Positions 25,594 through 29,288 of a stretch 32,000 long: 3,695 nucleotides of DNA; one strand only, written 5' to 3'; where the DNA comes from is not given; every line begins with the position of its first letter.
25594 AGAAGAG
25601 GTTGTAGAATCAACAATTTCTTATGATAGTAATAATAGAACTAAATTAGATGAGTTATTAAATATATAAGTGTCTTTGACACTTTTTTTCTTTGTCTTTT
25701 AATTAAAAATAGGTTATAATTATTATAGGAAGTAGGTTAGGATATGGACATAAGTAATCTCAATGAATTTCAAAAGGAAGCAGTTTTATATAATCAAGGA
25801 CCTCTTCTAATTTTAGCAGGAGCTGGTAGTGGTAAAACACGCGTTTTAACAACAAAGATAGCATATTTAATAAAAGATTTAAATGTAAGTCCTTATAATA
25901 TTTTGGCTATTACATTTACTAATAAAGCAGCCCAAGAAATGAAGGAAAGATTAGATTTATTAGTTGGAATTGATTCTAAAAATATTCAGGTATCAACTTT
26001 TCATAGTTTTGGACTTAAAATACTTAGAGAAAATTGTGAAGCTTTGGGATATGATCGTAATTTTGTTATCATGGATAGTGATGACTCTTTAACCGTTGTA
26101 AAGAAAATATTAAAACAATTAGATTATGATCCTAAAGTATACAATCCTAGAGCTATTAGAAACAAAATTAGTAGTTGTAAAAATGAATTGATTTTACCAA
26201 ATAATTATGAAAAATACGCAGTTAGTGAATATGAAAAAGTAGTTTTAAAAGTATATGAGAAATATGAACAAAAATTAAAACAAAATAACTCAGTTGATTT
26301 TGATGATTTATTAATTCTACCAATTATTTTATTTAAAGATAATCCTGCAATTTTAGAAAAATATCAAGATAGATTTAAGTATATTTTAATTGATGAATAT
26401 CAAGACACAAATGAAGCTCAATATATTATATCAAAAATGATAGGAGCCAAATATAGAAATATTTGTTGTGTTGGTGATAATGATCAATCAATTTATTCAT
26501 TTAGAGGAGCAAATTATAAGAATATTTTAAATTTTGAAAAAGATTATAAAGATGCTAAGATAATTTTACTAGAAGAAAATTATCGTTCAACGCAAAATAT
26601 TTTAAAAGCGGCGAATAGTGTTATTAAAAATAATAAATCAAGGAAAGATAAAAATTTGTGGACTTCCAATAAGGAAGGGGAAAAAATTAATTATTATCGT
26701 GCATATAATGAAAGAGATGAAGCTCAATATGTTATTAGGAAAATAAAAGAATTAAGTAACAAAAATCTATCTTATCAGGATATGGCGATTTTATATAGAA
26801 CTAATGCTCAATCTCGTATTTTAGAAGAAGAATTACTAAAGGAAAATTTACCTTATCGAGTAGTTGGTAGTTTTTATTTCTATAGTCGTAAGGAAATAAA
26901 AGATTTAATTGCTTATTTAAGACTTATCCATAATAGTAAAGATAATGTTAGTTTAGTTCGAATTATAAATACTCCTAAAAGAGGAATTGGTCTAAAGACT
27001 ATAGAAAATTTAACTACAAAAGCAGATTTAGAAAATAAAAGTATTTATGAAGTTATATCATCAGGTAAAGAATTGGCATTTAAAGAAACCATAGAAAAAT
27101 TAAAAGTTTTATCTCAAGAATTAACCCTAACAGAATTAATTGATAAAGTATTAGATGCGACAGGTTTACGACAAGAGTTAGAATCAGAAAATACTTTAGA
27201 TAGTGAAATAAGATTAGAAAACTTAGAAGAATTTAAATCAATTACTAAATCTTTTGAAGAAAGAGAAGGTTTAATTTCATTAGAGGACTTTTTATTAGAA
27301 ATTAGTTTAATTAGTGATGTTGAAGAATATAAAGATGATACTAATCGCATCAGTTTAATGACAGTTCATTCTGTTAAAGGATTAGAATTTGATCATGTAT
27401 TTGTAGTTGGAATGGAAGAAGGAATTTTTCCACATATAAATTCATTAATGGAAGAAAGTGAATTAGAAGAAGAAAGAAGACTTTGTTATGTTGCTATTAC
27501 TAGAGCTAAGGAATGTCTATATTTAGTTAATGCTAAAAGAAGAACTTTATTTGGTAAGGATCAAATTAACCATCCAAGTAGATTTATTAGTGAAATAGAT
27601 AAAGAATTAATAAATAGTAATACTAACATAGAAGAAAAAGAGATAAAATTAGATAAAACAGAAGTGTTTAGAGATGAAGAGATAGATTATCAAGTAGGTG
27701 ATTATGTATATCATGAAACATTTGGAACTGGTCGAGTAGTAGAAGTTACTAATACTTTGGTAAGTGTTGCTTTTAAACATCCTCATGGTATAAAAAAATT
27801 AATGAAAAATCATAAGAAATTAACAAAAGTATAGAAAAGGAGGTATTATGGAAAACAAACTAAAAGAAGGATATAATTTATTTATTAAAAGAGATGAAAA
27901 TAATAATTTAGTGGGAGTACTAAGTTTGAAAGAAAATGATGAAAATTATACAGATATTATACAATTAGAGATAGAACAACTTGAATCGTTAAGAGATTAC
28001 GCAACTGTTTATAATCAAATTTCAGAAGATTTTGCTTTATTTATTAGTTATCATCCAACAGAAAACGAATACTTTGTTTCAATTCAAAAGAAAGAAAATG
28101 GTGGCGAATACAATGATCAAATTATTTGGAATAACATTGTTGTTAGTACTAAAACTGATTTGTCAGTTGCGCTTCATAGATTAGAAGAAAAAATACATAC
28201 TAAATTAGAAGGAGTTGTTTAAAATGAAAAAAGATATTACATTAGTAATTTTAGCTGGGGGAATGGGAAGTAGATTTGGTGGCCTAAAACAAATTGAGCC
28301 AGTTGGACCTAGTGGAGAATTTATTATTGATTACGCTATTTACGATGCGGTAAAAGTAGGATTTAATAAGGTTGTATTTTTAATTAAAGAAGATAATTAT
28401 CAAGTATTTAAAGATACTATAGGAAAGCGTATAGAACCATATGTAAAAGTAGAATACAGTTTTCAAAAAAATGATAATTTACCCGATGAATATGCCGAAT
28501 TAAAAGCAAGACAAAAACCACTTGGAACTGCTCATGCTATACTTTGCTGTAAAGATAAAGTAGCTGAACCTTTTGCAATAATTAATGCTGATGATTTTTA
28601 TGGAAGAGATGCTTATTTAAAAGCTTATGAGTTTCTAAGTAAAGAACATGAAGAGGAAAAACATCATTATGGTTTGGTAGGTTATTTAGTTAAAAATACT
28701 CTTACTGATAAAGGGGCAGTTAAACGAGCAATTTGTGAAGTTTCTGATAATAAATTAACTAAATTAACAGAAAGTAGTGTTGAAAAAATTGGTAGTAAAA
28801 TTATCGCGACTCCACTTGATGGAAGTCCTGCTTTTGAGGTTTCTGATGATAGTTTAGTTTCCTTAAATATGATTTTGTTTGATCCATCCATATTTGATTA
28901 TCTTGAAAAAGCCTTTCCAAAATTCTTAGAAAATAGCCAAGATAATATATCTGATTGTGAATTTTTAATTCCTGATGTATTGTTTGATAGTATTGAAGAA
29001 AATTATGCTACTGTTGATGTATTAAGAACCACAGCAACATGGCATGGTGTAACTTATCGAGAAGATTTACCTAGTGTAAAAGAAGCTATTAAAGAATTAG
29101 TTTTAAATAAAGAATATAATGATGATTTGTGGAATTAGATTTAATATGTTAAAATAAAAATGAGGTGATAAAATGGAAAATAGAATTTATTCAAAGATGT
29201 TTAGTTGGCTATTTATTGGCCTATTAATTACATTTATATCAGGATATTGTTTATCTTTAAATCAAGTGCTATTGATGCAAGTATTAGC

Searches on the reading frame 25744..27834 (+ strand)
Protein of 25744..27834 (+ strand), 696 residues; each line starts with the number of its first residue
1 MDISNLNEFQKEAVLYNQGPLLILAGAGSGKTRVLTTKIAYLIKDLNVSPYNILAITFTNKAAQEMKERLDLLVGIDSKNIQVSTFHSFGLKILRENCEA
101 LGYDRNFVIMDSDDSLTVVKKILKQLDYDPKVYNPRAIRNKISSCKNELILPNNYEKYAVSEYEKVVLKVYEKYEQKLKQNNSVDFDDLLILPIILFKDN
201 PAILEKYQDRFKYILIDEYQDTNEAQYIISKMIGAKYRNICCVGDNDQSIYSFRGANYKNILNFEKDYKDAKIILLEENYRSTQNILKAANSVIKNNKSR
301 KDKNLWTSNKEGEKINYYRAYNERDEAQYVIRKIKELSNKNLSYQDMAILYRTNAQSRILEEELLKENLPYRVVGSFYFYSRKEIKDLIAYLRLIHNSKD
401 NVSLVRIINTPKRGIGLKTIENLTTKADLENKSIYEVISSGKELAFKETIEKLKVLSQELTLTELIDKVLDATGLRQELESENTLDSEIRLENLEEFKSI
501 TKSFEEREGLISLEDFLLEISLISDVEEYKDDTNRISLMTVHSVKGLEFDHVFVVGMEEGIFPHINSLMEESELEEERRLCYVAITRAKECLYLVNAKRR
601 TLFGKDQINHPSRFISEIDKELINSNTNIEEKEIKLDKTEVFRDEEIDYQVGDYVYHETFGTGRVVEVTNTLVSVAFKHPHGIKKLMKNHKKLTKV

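Call 59: search_protein_families(library=pfam, proteins=[window:25744-27834:+], max_evalue=0.00001)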
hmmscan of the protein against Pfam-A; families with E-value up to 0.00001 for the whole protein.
window:25744-27834:+ (696 aa): 8 families
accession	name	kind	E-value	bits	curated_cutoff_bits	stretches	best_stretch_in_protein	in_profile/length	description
PF00580.27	UvrD-helicase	-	1.5e-93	313.8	23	1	6-269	1-271/271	UvrD/REP helicase N-terminal domain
PF13361.12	UvrD_C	-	2.8e-80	270.8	25.6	1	274-597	1-348/350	UvrD-like helicase C-terminal domain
PF13245.12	AAA_19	-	6.7e-23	81.8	25.1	1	10-254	1-134/134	AAA domain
PF01443.25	Viral_helicase1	-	7.4e-11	42.7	21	0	508-595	151-227/228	Viral superfamily 1 RNA helicase core domain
PF13538.12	UvrD_C_2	-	1.1e-10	41.6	27.4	1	538-595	4-52/52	UvrD-like helicase C-terminal domain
PF13087.12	AAA_12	-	1.2e-06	28.7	27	0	522-596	124-192/195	AAA domain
PF13604.12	AAA_30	-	5.6e-06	26.7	27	0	6-82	2-74/191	AAA domain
PF21196.3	PcrA_UvrD_tudor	-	6.9e-06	26.3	23.9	0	651-688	1-41/48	PcrA/UvrD tudor domain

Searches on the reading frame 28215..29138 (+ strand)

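Call 59: search_protein_families(library=pfam, proteins=[window:28215-29138:+], max_evalue=0.00001)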
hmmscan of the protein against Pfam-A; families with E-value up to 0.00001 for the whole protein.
window:28215-29138:+ (307 aa): 1 family
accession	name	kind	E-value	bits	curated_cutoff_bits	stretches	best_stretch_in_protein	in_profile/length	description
PF00483.29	NTP_transferase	-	2.1e-10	41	21.2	1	11-247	3-204/245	Nucleotidyl transferase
